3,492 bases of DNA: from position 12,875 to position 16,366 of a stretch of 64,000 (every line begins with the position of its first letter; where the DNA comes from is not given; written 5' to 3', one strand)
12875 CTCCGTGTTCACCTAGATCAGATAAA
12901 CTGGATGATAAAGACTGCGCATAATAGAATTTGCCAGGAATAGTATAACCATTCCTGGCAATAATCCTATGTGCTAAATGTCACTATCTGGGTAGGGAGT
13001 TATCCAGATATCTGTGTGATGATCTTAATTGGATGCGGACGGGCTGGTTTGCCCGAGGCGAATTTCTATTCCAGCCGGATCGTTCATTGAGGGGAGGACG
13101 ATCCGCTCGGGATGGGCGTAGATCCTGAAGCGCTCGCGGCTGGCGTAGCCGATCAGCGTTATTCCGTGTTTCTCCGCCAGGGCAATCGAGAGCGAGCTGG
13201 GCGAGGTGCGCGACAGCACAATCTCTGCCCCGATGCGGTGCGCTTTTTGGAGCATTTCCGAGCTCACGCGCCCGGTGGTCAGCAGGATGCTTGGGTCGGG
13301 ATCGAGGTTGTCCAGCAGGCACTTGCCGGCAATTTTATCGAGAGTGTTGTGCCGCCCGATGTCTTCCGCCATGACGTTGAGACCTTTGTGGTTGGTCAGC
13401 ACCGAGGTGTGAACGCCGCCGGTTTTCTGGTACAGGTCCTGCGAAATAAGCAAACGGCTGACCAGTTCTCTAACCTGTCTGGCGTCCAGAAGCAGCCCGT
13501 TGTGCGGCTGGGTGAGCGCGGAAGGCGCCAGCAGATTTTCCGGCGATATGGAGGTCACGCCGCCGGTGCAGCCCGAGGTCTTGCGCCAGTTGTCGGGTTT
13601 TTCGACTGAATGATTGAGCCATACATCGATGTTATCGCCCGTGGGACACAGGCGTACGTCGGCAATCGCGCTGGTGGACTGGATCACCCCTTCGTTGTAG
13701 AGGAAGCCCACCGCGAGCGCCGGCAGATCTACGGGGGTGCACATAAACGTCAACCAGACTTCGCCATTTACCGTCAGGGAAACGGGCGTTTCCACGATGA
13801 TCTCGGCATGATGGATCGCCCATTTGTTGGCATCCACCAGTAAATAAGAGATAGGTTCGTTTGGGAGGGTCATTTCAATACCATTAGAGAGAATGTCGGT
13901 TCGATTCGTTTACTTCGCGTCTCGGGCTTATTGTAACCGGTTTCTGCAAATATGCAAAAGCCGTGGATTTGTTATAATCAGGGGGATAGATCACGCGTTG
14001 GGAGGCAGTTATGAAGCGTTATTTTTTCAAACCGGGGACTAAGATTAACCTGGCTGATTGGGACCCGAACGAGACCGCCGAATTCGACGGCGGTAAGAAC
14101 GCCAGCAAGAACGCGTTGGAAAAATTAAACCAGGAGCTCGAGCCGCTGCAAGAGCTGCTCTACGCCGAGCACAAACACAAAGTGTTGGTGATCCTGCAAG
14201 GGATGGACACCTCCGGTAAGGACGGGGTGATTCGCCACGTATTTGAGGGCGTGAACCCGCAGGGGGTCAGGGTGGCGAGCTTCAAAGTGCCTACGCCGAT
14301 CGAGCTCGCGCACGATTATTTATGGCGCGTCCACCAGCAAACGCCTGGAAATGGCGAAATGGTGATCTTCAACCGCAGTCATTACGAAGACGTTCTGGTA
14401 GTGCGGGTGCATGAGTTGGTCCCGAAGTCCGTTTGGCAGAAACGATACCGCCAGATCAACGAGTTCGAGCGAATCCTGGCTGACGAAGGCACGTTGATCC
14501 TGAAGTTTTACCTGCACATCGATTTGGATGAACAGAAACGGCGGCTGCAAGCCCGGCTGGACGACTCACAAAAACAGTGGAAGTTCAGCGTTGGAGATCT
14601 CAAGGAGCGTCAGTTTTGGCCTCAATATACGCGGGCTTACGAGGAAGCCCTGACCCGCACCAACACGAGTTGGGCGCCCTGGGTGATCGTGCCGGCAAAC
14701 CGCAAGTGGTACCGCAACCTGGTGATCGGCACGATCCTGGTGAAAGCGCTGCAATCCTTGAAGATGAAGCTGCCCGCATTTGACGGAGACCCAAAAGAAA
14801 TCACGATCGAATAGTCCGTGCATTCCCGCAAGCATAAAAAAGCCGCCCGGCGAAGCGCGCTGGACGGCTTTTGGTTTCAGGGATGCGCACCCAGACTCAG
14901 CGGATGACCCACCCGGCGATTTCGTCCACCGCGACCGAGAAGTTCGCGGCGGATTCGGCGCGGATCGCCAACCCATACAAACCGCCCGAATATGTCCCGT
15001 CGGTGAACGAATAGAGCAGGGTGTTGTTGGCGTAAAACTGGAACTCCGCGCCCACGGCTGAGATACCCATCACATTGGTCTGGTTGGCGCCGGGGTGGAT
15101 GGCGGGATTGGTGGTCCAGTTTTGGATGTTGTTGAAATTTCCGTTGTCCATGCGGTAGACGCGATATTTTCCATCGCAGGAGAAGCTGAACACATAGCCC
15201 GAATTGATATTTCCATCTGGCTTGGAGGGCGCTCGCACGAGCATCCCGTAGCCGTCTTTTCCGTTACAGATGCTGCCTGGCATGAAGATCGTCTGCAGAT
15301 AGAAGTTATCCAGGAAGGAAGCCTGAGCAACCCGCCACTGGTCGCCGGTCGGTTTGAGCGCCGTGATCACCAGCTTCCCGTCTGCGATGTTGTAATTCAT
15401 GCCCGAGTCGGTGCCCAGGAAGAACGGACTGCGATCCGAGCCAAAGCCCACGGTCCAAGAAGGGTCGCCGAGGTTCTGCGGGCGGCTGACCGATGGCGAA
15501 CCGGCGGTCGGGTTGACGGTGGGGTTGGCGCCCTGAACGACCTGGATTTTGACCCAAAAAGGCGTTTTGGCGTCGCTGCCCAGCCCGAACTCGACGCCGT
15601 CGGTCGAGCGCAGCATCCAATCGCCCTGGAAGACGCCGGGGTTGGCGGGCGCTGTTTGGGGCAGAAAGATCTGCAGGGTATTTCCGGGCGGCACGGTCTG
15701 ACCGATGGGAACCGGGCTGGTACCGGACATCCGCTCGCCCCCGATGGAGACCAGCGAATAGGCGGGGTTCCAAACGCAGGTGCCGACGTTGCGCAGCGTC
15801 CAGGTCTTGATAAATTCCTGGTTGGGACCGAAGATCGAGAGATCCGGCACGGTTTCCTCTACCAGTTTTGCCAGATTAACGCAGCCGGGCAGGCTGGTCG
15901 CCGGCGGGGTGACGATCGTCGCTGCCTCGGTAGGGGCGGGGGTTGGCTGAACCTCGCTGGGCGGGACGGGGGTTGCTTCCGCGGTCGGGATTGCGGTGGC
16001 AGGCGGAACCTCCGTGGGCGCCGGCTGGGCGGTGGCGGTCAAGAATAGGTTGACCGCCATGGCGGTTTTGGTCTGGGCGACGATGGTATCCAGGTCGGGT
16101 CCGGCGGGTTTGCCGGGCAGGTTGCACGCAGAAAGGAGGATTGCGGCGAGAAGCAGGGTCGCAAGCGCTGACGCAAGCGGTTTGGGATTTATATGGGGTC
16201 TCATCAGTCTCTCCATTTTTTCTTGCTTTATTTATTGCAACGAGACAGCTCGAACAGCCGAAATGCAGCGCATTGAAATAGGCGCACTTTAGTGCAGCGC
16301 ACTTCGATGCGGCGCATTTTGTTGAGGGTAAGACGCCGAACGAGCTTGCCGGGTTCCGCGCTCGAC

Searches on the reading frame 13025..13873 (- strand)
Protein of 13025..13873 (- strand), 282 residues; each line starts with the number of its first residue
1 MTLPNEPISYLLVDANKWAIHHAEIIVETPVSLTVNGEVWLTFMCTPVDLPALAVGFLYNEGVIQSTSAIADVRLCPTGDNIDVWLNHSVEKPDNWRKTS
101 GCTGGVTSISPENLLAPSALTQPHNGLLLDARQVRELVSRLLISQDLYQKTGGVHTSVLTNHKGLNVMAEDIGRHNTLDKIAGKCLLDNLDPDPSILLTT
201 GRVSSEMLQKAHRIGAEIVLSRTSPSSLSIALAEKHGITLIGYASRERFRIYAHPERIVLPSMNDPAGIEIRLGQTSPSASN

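Call 19: search_protein_families(library=pfam, proteins=[window:13025-13873:-], max_evalue=0.1)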
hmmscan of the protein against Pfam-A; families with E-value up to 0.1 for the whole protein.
window:13025-13873:- (282 aa): 1 family
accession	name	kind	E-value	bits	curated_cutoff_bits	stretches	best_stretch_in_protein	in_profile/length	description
PF02634.21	FdhD-NarQ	-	6.8e-68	229.4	27.2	1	26-258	1-236/237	FdhD/NarQ family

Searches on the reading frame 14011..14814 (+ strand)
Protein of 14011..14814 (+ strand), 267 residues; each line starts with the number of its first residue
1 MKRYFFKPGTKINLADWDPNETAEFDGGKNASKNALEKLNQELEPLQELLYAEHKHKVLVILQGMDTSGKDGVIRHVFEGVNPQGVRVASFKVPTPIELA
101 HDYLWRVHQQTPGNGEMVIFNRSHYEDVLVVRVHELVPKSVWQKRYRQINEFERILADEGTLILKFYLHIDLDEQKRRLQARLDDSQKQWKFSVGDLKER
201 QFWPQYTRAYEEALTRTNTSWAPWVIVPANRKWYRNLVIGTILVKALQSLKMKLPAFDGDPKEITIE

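Call 19: search_protein_families(library=pfam, proteins=[window:14011-14814:+], max_evalue=0.1)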
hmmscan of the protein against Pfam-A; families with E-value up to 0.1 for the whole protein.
window:14011-14814:+ (267 aa): 1 family
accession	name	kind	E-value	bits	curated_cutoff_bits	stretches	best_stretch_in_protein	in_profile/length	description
PF03976.20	PPK2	-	8.1e-75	251.7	22.3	1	29-251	4-225/229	Polyphosphate kinase 2 (PPK2)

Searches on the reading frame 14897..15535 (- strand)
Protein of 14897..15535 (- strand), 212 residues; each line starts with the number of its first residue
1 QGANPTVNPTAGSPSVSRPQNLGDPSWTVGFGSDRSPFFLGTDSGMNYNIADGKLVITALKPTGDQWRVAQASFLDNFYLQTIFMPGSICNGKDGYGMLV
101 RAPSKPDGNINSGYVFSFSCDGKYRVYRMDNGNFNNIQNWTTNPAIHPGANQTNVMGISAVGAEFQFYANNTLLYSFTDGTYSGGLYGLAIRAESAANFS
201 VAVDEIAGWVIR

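Call 19: search_protein_families(library=pfam, proteins=[window:14897-15520:-], max_evalue=0.1)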
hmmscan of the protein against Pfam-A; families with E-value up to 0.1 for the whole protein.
window:14897-15520:- (207 aa): 0 families

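Call 24: find_homologous_proteins(query=window:14897-15535:-, max_evalue=0.001)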
Query window:14897-15535:- (212 aa): 6 proteins with E <= 0.001 among 95 candidates.
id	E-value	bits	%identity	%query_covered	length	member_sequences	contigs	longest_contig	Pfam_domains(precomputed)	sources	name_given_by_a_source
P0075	8.3e-77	276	60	93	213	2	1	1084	PF06439.19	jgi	jgi:hypothetical protein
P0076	7.5e-75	270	59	93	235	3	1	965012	PF06439.19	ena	-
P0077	7.3e-74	266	60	94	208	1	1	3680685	PF06439.19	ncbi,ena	-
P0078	6.9e-73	263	56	96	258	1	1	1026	PF06439.19,PF16158.12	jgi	jgi:hypothetical protein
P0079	4.4e-72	261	59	91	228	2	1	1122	PF06439.19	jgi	jgi:hypothetical protein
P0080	2.1e-62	229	51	91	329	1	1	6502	PF06439.19,PF16158.12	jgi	jgi:hypothetical protein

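Call 44: search_solved_structures(query=A7, max_evalue=1)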
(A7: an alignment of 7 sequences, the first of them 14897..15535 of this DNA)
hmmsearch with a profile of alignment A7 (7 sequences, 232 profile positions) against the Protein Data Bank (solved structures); distinct sequences matched with E-value up to 1: 3.
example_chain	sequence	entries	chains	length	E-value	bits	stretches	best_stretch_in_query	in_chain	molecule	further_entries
4azz_A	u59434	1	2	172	0.055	16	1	145-222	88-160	LEVANASE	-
4b1l_A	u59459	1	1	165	0.062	15.9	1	145-221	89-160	LEVANASE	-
4b1m_A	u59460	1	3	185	0.083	15.5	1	145-221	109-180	LEVANASE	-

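Call 66: search_protein_families(library=pfam, alignment_id=A7, max_evalue=10)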
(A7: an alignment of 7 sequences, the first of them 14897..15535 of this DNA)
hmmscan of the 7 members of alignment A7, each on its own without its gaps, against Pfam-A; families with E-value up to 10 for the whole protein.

A. member 1, window:14897-15535:- (212 aa): 0 families

B. families by the number of members that match (of 7 scanned): 5 families
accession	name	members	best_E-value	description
PF06439.18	3keto-disac_hyd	6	8.7e-08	3-keto-disaccharide hydrolase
PF16158.11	N_BRCA1_IG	2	3.8e-23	Ig-like domain from next to BRCA1 gene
PF13385.13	Laminin_G_3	2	0.00014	Concanavalin A-like lectin/glucanases superfamily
PF20407.5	DUF1583_N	2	0.19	Domain of unknown function (DUF1583_N)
PF22495.2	HTH_92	1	0.2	RsaL-like HTH domain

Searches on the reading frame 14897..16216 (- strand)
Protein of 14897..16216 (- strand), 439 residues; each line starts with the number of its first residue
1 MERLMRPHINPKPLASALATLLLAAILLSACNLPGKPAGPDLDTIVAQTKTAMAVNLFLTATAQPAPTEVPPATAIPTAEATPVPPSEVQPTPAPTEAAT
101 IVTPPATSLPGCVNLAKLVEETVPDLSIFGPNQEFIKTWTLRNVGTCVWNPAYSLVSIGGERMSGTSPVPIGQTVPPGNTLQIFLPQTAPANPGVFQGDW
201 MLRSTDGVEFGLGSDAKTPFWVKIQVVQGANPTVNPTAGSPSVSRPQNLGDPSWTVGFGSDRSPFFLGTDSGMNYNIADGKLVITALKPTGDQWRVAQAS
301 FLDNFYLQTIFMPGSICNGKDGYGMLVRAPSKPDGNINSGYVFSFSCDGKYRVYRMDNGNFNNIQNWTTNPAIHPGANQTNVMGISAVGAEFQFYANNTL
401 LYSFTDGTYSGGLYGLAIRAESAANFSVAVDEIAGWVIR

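Call 19: search_protein_families(library=pfam, proteins=[window:14897-16216:-], max_evalue=0.1)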
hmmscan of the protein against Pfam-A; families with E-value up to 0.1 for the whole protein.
window:14897-16216:- (439 aa): 1 family
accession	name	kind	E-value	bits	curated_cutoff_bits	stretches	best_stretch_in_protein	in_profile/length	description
PF16158.11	N_BRCA1_IG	-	4.9e-20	72.5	28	1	122-226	1-108/108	Ig-like domain from next to BRCA1 gene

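Call 83: search_protein_families(library=padloc, proteins=[window:14897-16216:-], max_evalue=0.01)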
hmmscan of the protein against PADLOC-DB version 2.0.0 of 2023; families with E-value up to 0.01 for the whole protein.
window:14897-16216:- (439 aa): 0 families
